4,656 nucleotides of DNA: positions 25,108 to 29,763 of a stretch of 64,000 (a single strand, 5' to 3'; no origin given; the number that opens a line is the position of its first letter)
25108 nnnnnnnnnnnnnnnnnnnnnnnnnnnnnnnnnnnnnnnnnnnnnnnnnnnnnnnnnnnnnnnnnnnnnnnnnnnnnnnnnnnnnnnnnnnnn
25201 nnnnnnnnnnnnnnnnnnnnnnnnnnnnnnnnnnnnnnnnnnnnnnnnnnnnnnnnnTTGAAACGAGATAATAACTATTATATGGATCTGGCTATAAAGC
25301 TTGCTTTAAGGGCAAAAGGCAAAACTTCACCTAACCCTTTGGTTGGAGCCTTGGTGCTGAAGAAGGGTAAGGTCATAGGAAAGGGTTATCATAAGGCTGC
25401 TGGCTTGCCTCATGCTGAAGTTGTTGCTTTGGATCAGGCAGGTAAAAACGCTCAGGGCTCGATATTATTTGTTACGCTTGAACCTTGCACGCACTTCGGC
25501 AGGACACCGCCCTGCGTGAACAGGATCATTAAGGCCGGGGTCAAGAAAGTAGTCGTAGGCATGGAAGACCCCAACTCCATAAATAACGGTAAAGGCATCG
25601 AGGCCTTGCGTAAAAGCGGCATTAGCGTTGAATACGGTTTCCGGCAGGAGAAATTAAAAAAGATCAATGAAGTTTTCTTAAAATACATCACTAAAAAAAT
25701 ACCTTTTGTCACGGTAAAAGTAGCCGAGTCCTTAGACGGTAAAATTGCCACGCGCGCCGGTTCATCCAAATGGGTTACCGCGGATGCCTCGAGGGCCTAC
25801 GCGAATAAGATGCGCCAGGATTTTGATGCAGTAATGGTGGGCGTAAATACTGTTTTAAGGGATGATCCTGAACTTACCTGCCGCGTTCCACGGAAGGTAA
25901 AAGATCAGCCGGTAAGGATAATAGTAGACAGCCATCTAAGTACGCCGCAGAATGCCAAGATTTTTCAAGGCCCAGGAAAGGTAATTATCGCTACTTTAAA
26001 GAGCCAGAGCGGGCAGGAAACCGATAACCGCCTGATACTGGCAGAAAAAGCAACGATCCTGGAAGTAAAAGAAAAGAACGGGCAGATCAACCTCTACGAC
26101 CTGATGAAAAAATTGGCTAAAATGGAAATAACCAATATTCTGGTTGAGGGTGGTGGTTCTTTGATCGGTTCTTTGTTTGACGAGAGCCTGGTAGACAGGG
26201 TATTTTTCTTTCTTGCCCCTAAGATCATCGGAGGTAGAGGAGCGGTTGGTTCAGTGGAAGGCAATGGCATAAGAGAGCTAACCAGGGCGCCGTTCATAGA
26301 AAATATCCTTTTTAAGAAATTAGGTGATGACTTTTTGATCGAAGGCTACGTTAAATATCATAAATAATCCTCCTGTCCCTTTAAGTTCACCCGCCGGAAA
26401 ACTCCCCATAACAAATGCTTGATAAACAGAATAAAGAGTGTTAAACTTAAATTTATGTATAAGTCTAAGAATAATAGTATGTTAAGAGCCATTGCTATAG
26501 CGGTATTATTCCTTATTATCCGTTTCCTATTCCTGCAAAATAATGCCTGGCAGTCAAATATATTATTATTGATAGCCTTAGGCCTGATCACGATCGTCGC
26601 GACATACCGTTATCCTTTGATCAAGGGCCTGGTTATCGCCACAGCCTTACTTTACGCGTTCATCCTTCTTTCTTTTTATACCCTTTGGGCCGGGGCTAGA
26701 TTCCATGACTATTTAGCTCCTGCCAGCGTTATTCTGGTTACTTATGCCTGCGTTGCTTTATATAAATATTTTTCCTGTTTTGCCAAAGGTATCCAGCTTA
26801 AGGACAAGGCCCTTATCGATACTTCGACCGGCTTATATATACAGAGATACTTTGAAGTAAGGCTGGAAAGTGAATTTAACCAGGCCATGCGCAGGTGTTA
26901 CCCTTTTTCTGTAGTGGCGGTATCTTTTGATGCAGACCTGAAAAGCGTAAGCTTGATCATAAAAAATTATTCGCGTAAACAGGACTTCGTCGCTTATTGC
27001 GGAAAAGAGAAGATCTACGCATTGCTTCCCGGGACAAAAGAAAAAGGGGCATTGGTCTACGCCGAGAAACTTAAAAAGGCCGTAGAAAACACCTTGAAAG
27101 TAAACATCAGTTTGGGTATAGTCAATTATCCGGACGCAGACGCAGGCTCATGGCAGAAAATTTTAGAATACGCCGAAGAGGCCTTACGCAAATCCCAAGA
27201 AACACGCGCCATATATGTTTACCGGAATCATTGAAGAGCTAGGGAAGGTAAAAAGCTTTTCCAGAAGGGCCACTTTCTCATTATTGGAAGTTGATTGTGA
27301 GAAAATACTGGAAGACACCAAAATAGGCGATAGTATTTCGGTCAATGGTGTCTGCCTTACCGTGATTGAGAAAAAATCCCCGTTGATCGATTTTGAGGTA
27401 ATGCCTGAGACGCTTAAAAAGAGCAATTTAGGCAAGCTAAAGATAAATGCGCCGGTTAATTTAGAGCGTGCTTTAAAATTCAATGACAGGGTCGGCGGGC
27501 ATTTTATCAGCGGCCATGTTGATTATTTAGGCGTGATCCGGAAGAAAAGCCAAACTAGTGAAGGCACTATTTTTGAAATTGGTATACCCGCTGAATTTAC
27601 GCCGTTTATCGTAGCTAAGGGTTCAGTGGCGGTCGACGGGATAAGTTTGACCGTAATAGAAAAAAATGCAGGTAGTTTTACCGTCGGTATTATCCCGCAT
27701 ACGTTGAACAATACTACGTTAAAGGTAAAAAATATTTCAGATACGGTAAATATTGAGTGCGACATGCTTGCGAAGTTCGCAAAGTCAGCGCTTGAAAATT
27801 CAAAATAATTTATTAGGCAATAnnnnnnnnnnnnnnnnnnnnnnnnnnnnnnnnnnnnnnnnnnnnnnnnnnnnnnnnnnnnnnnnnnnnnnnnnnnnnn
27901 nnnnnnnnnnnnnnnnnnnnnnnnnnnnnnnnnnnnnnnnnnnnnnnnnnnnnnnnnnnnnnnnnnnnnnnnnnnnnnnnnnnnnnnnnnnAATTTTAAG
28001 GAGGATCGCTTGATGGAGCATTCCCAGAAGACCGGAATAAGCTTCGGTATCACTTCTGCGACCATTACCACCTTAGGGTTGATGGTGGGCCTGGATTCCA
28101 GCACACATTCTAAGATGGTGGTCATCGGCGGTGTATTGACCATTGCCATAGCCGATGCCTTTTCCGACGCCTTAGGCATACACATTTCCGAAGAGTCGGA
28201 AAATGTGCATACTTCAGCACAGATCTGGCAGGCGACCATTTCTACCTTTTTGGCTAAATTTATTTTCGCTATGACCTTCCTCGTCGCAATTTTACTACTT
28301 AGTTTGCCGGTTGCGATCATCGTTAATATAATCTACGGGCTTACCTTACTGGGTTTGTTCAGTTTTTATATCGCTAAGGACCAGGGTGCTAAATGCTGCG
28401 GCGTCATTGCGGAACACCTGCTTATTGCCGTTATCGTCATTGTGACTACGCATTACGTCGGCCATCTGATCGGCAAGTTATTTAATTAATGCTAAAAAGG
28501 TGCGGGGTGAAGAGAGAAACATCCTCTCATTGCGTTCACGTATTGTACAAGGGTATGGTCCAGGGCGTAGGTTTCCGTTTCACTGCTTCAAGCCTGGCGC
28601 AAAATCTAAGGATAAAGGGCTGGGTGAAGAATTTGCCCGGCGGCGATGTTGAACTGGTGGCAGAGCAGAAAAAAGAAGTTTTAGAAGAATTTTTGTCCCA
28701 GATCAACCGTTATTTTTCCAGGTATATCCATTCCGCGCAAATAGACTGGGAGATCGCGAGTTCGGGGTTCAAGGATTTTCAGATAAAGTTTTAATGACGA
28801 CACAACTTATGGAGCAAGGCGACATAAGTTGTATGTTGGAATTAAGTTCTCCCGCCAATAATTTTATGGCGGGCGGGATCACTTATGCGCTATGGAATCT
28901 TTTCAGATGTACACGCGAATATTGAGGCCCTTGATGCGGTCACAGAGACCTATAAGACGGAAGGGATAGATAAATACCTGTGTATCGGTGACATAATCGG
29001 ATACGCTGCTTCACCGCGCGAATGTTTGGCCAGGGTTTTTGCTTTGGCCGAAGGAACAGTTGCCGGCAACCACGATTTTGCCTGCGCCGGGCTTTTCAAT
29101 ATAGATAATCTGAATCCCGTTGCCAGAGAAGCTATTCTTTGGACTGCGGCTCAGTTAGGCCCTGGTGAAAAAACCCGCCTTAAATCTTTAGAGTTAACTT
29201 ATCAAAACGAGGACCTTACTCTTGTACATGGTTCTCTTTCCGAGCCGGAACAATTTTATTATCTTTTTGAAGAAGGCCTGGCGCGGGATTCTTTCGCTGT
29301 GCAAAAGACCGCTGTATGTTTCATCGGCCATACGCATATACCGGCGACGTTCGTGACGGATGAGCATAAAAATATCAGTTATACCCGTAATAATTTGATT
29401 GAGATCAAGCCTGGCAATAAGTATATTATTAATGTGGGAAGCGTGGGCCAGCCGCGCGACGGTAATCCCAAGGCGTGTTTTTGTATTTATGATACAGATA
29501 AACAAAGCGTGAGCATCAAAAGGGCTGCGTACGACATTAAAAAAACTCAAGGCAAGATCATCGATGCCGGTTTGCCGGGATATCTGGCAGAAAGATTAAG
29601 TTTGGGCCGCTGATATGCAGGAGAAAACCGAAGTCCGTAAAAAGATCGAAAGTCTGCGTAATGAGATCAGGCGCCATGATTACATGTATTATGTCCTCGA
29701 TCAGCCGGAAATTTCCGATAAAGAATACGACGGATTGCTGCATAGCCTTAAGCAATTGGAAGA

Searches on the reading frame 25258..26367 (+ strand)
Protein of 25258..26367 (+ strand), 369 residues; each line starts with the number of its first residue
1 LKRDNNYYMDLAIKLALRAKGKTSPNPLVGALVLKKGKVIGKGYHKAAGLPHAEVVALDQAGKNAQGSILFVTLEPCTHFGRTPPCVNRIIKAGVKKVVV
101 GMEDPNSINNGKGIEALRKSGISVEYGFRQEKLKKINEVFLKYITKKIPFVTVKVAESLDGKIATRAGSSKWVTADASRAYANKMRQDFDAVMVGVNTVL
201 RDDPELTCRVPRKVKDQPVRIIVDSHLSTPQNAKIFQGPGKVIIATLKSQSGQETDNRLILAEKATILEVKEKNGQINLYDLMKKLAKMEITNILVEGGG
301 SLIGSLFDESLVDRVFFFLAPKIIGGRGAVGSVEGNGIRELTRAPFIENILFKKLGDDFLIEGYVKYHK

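Call 88: search_protein_families(library=pfam, proteins=[window:25258-26367:+], max_evalue=0.00001)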
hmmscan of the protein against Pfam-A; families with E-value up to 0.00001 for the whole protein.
window:25258-26367:+ (369 aa): 4 families
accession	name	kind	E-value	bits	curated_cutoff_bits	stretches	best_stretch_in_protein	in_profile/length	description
PF01872.23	RibD_C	-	5.8e-49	167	24.1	1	149-340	1-180/197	RibD C-terminal domain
PF00383.29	dCMP_cyt_deam_1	-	3.5e-20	72.2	25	1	4-102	3-102/102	Cytidine and deoxycytidylate deaminase zinc-binding region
PF14437.12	MafB19-deam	-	1e-13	51.8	27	1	27-142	23-139/142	MafB19-like deaminase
PF18785.7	Inv-AAD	-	8.7e-08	32.5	26.5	1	66-126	52-116/129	Invertebrate-AID/APOBEC-deaminase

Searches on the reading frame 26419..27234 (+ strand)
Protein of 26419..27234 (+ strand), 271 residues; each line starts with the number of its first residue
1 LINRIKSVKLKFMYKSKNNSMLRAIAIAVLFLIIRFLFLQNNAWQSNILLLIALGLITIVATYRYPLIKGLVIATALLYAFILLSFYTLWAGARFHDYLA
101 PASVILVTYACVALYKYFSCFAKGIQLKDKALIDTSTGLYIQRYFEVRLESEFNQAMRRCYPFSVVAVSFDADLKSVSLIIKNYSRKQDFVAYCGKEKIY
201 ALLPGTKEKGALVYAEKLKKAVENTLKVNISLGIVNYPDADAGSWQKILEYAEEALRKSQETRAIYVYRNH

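Call 88: search_protein_families(library=pfam, proteins=[window:26419-27234:+], max_evalue=0.00001)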
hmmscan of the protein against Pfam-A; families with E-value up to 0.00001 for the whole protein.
window:26419-27234:+ (271 aa): 1 family
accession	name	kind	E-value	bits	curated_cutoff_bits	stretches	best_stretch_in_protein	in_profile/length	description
PF00990.26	GGDEF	-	2.2e-12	47.5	23.8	1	171-262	56-157/161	Diguanylate cyclase, GGDEF domain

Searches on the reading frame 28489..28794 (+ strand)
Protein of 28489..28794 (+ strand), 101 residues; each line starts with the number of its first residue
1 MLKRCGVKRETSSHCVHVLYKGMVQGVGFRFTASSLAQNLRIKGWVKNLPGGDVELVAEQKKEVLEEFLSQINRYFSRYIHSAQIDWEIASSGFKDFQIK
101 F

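Call 88: search_protein_families(library=pfam, proteins=[window:28489-28794:+], max_evalue=0.00001)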
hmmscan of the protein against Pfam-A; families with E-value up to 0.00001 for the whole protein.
window:28489-28794:+ (101 aa): 1 family
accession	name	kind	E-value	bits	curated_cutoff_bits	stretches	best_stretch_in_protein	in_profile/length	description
PF00708.24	Acylphosphatase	-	1.5e-19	70.5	22.5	1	16-99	1-85/85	Acylphosphatase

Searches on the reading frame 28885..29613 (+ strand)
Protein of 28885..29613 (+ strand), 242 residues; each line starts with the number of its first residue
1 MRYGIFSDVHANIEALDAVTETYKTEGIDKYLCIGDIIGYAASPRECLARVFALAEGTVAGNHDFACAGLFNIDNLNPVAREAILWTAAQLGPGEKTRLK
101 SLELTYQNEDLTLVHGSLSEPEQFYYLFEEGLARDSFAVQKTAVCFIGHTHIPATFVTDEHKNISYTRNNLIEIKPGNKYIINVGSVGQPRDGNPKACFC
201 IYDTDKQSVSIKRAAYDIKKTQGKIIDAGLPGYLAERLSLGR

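Call 88: search_protein_families(library=pfam, proteins=[window:28885-29613:+], max_evalue=0.00001)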
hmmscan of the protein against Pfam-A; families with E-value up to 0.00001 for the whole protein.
window:28885-29613:+ (242 aa): 2 families
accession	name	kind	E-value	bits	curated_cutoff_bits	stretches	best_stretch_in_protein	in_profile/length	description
PF12850.12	Metallophos_2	-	1.4e-19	71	27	1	1-206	1-153/154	Calcineurin-like phosphoesterase superfamily domain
PF00149.33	Metallophos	-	1.7e-10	42.1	21.5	1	1-153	1-191/191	Calcineurin-like phosphoesterase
